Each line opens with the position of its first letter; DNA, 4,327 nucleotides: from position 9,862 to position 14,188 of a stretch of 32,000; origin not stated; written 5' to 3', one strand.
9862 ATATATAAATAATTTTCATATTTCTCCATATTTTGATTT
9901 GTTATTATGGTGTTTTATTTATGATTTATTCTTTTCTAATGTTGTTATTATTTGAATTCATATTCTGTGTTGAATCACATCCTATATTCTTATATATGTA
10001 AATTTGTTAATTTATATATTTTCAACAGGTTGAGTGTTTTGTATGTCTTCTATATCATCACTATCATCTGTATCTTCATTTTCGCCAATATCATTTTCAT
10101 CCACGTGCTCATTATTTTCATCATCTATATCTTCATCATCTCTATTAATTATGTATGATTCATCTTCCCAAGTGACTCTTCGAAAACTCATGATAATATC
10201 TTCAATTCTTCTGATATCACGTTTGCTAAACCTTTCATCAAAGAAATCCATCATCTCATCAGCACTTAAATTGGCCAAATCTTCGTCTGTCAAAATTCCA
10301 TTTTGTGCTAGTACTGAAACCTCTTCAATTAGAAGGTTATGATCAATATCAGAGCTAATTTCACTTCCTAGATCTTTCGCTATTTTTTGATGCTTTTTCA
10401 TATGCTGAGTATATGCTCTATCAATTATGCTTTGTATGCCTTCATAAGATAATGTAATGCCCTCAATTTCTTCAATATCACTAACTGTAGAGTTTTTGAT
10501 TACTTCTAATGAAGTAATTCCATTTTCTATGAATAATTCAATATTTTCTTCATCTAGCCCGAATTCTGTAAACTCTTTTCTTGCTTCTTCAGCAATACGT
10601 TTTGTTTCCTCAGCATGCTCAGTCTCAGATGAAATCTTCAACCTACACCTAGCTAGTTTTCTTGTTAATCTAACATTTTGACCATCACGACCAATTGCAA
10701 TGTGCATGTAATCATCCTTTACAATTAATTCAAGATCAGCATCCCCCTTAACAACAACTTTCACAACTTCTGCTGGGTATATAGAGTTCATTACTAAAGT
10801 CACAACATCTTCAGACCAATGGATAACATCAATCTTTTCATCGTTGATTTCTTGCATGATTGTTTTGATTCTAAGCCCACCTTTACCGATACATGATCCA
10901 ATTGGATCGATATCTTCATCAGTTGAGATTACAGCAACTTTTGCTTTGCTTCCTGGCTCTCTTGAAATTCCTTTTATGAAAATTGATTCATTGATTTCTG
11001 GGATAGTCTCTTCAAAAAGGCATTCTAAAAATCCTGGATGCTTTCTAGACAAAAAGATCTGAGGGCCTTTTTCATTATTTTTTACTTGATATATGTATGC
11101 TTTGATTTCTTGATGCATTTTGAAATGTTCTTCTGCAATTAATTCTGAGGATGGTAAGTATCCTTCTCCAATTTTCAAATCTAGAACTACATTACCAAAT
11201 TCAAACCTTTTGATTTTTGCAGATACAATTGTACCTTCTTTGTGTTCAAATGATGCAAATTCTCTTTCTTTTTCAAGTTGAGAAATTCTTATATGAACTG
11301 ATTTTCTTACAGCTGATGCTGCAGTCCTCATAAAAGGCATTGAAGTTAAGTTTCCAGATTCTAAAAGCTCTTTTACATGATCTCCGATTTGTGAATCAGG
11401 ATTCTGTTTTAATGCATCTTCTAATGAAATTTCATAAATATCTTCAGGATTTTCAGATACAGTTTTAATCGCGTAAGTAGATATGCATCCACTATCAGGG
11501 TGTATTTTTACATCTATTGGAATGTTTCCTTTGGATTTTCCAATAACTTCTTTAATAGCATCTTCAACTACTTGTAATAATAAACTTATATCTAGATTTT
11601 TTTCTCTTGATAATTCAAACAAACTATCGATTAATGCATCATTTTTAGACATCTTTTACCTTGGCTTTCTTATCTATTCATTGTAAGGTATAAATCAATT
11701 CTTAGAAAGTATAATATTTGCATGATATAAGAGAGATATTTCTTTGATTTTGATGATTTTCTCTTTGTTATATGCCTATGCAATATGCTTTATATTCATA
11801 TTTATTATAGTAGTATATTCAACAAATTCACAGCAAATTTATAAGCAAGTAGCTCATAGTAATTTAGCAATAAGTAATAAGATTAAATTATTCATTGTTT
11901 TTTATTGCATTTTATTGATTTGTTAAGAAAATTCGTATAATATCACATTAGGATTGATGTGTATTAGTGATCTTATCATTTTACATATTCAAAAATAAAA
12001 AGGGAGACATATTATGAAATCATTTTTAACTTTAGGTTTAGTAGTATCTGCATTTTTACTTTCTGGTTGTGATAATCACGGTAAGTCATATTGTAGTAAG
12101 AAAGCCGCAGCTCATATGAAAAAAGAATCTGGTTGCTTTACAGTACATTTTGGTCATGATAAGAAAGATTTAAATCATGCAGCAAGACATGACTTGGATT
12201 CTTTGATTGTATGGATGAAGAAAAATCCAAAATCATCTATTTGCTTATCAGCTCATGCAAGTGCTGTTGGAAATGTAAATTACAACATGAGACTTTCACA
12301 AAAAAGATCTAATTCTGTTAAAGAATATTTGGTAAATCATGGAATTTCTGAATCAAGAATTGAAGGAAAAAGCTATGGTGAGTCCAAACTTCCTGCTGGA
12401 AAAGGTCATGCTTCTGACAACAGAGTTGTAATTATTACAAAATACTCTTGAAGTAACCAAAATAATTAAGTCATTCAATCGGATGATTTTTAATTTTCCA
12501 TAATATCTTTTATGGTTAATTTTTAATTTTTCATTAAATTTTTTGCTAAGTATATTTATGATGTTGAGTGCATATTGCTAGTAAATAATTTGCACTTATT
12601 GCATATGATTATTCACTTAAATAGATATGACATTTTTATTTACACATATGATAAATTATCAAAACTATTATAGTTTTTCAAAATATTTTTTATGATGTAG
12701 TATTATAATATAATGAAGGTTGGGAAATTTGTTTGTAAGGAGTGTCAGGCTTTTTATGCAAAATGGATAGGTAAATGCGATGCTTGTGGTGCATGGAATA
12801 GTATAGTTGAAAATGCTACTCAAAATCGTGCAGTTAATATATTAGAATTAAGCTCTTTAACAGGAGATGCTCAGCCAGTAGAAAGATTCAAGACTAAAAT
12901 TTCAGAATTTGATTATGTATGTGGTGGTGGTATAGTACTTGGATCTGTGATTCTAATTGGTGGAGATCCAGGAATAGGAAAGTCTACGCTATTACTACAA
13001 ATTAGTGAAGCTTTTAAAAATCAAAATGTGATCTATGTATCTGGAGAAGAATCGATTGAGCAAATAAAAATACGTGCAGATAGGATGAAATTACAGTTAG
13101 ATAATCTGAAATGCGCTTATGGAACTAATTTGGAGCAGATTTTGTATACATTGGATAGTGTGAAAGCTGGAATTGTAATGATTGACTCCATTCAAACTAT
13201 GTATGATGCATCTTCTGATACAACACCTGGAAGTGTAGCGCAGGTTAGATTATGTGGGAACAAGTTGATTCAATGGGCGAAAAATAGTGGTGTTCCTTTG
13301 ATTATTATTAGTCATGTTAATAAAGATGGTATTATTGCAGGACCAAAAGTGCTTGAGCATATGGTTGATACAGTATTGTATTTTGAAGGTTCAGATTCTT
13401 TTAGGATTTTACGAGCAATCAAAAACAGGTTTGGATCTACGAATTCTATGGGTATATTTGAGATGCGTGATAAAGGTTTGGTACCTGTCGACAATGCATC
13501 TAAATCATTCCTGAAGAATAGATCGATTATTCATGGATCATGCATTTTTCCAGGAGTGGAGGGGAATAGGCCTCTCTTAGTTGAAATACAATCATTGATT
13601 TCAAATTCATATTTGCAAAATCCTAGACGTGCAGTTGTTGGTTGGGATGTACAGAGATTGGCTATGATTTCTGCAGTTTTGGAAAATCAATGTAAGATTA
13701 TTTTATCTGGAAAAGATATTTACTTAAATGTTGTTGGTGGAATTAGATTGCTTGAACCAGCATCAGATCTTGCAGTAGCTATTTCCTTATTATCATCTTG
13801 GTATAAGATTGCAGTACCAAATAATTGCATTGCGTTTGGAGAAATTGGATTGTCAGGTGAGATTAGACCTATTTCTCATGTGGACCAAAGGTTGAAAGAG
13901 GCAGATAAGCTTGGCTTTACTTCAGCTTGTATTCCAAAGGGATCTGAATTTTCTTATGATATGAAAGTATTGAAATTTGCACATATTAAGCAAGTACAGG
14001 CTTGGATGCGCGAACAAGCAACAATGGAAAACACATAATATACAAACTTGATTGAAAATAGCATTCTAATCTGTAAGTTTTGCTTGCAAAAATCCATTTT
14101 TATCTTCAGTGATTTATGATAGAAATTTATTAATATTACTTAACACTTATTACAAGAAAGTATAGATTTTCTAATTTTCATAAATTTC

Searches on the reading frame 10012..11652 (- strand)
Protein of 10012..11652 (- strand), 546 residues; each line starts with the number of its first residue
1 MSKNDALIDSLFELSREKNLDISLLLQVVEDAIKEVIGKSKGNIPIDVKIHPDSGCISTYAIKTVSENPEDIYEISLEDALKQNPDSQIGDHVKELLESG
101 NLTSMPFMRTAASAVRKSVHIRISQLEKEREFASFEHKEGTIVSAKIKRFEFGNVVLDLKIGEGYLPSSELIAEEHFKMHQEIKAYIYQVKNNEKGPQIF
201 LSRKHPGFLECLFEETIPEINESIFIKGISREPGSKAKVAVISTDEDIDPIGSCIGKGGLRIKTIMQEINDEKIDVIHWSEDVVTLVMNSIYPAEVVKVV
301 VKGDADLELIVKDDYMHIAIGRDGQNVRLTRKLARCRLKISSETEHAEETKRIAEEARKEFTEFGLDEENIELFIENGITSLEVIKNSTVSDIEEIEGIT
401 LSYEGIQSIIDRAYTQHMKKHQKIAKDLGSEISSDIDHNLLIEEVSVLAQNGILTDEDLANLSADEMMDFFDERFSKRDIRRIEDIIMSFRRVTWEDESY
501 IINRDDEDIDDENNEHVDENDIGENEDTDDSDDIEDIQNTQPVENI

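Call 8: search_protein_families(library=pfam, proteins=[window:10012-11652:-], max_evalue=0.001)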
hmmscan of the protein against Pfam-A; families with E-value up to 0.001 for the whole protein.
window:10012-11652:- (546 aa): 5 families
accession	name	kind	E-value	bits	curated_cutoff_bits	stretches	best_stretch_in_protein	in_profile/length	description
PF13184.12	KH_5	-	3.3e-25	88.5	27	1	233-300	1-68/69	NusA-like KH domain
PF08529.16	NusA_N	-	3.2e-18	66.5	23.8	1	7-129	2-119/119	NusA N-terminal domain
PF00575.29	S1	-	8.8e-06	26.5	22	1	136-198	1-70/74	S1 RNA binding domain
PF07650.23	KH_2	-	5.8e-05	23.3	22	0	288-339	7-59/78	KH domain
PF00013.35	KH_1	-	0.0001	22.4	21.5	0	251-285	11-49/66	KH domain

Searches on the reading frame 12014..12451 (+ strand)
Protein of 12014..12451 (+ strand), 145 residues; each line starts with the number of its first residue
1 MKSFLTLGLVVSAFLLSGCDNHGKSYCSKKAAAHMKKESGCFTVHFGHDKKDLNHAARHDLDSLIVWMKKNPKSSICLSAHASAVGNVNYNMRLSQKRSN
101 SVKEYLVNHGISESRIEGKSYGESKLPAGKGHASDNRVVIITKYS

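Call 8: search_protein_families(library=pfam, proteins=[window:12014-12451:+], max_evalue=0.001)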
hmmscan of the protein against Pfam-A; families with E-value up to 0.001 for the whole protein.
window:12014-12451:+ (145 aa): 2 families
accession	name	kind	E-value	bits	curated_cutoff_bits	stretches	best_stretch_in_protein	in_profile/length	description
PF00691.25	OmpA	-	1.2e-17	64.5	27.2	1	46-134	2-92/98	OmpA family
PF09476.15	Pilus_CpaD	-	0.00018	21.8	31.1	1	10-123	2-117/200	Pilus biogenesis CpaD protein (pilus_cpaD)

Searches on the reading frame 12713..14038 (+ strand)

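Call 8: search_protein_families(library=pfam, proteins=[window:12713-14038:+], max_evalue=0.001)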
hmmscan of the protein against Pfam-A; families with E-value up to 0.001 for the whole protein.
window:12713-14038:+ (441 aa): 12 families
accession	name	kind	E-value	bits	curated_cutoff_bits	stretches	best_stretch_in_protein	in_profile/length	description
PF06745.19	ATPase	-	4.5e-16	59.4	26.6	1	60-133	2-78/231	KaiC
PF13481.12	AAA_25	-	3.9e-15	56.4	27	1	54-206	10-194/195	AAA domain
PF03796.21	DnaB_C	-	1.5e-08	34.8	27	1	60-135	3-80/255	DnaB-like helicase C terminal domain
PF18073.7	Zn_ribbon_LapB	-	1.9e-08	34.2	25.7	1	6-33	1-28/28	Rubredoxin metal binding domain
PF13541.12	ChlI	-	4.1e-08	33.6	27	1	333-409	42-119/121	Subunit ChlI of Mg-chelatase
PF07728.20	AAA_5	-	0.00014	22.4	22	1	81-121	3-43/139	AAA domain (dynein-related subfamily)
PF13191.12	AAA_16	-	0.00032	21.7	32.6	1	78-112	25-59/167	AAA ATPase domain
PF13173.12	AAA_14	-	0.00036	21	27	1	79-165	4-86/129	AAA domain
PF07088.17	GvpD_P-loop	-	0.00061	20.2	24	0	87-222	20-170/189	GvpD gas vesicle protein, P-loop domain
PF13401.12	AAA_22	-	0.00085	20.1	27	0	78-199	6-121/130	AAA domain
PF20720.3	nSTAND3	-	0.00087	19.5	27.2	0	79-120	19-59/155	Novel STAND NTPase 3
PF13479.12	AAA_24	-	0.00088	19.6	27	0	79-166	4-79/195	AAA domain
